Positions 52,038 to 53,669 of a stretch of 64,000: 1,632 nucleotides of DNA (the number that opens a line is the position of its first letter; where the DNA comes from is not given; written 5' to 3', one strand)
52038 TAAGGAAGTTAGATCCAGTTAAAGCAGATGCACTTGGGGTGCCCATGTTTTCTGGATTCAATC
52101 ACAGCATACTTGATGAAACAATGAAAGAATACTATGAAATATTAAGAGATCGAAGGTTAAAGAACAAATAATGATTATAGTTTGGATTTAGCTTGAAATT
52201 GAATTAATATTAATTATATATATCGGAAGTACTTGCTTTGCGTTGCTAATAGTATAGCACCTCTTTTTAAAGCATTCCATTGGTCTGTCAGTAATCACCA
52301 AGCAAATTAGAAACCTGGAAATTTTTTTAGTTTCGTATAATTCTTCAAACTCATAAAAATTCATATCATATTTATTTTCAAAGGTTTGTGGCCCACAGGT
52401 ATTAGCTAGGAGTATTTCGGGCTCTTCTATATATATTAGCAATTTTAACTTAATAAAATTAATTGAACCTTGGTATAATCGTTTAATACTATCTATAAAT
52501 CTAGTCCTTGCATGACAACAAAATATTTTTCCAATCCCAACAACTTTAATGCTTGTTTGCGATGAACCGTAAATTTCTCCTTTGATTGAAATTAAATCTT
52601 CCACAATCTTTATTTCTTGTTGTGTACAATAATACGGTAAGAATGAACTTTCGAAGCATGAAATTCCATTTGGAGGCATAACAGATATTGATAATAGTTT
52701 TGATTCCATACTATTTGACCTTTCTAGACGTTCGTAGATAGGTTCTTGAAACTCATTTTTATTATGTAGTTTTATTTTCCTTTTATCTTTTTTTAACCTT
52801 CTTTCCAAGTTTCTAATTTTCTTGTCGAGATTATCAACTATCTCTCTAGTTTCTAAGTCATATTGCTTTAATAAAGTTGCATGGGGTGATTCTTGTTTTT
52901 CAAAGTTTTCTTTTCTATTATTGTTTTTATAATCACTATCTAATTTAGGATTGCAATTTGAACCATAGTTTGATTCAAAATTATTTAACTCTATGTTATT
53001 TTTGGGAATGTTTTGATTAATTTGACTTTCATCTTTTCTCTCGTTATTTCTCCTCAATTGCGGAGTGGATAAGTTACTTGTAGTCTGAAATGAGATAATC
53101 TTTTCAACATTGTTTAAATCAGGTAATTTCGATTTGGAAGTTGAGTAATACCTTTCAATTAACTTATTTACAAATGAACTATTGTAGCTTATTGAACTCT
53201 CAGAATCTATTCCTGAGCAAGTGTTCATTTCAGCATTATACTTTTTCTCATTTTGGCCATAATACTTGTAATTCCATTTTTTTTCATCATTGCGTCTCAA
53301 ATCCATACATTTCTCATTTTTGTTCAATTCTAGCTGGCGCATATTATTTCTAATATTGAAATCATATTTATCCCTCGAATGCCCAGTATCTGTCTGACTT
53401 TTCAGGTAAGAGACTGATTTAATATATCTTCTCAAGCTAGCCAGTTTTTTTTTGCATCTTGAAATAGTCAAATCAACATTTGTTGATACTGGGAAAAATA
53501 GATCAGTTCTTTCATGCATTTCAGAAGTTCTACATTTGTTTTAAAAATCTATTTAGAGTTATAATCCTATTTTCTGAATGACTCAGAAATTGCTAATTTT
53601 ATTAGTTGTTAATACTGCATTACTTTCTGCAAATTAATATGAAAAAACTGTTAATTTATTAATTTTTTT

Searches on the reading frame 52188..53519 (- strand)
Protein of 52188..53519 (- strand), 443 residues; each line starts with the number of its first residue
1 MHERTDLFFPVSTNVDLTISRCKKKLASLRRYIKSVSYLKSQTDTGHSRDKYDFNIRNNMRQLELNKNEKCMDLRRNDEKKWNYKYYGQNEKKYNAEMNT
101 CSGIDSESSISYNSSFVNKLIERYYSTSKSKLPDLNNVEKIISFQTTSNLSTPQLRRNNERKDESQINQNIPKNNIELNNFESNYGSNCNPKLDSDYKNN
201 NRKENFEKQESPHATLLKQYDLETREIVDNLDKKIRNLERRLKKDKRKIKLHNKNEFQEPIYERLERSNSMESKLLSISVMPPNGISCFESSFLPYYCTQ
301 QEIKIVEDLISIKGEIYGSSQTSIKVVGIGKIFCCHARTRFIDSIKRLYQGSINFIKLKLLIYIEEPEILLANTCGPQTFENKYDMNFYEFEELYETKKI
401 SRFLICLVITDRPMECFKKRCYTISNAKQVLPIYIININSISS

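Call 8: list_cluster_members(proteins=[P0001, window:52188-53519:-, window:51197-52171:+])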
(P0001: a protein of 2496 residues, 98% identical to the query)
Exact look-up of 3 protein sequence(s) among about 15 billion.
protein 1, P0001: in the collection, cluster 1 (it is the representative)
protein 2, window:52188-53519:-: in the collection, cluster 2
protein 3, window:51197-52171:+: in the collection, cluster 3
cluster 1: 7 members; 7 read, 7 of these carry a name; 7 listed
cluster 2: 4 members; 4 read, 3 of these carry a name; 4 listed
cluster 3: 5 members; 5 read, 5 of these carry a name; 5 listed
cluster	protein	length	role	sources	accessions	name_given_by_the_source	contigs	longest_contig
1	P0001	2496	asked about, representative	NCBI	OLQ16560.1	Beta-ketoacyl synthase N-terminal domain protein, partial [Cryptosporidium hominis]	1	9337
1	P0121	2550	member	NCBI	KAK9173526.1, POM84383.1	AMP-binding enzyme family protein, partial [Cryptosporidium meleagridis]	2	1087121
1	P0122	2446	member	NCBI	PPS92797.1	Polyketide synthase, partial [Cryptosporidium hominis]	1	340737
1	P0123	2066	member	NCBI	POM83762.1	Beta-ketoacyl synthase N-terminal domain protein, partial [Cryptosporidium meleagridis]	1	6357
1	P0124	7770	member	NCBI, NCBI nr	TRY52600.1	Type I fatty acid synthase [Cryptosporidium tyzzeri]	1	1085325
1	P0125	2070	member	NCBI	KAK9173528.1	Type I fatty acid synthase, partial [Cryptosporidium meleagridis]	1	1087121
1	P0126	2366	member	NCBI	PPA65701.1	AMP-binding enzyme family protein, partial [Cryptosporidium hominis]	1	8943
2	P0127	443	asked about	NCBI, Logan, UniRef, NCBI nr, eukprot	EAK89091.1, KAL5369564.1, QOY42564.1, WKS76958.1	hypothetical protein [Cryptosporidium parvum Iowa II] | Uncharacterized protein n=2 Tax=Cryptosporidium parvum TaxID=5807 RepID=Q5CUN2_CRYPI | QOY42564.1 hypothetical protein CPATCC_001212 [Cryptosporidium parvum]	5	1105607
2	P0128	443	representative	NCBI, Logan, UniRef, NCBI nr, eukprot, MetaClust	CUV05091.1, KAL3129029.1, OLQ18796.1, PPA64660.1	unnamed protein product [Cryptosporidium hominis] | Uncharacterized protein n=1 Tax=Cryptosporidium hominis TaxID=237895 ... | hypothetical protein [Cryptosporidium hominis TU502]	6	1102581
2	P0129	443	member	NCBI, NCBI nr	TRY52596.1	Uncharacterized protein CTYZ_00002931 [Cryptosporidium tyzzeri]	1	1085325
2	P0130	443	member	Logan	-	-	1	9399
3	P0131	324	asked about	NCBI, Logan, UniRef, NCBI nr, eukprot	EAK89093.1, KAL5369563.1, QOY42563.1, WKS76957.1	hypothetical protein [Cryptosporidium parvum Iowa II] | Uncharacterized protein n=2 Tax=Cryptosporidium parvum TaxID=5807 RepID=Q5CUN3_CRYPI | QOY42563.1 hypothetical protein CPATCC_001211 [Cryptosporidium parvum]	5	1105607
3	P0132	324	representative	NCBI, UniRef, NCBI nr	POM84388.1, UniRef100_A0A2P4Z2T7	hypothetical protein CmeUKMEL1_12145 [Cryptosporidium meleagridis] | Integral membrane protein n=1 Tax=Cryptosporidium meleagridis TaxID=93969 ...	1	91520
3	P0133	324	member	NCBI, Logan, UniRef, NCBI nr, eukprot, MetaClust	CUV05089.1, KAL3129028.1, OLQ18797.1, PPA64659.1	unnamed protein product [Cryptosporidium hominis] | Uncharacterized protein n=1 Tax=Cryptosporidium hominis TaxID=237895 ... | hypothetical protein [Cryptosporidium hominis TU502]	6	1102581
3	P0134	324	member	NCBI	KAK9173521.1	Uncharacterized protein cmbei_3002140 [Cryptosporidium meleagridis]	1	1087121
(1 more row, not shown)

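Call 25: find_encoding_contigs(protein=window:52188-53519:-, flank=10000, max_places=4)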
Protein window:52188-53519:- (443 aa): 23 contigs read that carry it; 4 places shown.
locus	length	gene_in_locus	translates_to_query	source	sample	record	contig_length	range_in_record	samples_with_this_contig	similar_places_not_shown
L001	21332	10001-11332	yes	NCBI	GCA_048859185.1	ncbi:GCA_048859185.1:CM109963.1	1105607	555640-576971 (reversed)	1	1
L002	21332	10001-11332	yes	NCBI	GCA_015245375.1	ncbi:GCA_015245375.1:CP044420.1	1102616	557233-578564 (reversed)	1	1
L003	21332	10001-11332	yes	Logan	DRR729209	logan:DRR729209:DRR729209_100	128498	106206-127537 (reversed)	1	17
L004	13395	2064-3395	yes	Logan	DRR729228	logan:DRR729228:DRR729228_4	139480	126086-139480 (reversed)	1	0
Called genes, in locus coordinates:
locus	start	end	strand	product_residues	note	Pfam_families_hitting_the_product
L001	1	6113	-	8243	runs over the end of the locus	-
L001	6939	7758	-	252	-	PF10584:Proteasome_A_N, PF00227:Proteasome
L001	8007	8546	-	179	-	PF10263:SprT-like, PF22934:SPRTN_ZBD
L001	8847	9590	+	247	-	PF04387:PTPLA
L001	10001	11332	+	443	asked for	-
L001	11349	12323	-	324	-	-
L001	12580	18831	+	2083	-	PF00063:Myosin_head, PF00612:IQ (faint), PF25390:WD40_RLD, PF00415:RCC1, PF13540:RCC1_2, PF25390:WD40_RLD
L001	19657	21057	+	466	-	PF08156:NOP5NT, PF01798:Nop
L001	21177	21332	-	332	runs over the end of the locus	PF02666:PS_Dcarbxylase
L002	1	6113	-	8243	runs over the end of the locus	-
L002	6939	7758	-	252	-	PF10584:Proteasome_A_N, PF00227:Proteasome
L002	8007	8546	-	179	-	PF10263:SprT-like, PF22934:SPRTN_ZBD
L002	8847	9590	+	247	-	PF04387:PTPLA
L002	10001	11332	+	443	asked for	-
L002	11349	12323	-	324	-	-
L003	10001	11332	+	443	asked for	-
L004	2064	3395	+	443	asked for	-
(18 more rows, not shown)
